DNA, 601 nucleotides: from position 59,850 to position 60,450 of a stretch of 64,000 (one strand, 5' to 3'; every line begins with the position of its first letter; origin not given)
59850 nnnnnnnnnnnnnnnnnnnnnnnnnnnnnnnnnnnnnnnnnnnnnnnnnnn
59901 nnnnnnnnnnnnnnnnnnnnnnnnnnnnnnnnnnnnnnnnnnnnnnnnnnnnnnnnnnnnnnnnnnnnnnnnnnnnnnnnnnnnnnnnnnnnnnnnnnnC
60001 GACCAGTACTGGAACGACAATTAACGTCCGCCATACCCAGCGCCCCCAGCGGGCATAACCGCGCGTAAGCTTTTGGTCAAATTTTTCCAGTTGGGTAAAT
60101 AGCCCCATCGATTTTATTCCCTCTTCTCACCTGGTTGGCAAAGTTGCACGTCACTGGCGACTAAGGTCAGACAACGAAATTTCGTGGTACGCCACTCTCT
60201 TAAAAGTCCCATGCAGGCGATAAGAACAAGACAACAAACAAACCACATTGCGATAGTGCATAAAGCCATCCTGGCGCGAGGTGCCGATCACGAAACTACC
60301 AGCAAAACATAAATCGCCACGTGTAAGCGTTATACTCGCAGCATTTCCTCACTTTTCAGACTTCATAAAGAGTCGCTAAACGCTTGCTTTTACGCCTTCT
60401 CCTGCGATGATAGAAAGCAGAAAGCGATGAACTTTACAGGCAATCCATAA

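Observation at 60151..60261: Chimeric 36-codon upstream ORF ahead of the DUF3304-like gene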

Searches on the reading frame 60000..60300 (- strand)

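Call 53: search_protein_families(proteins=[L004:5212-6033:+], library=ncbifam, max_evalue=0.01)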
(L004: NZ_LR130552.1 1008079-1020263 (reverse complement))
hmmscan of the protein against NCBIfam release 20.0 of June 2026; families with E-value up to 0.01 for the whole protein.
L004:5212-6033:+ (273 aa): 1 family
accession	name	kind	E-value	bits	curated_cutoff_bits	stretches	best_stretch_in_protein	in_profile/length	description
NF053803.1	Tla1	equivalog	1.2e-08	34.9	200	1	22-202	19-207/245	toxin Tle1 chaperone Tla1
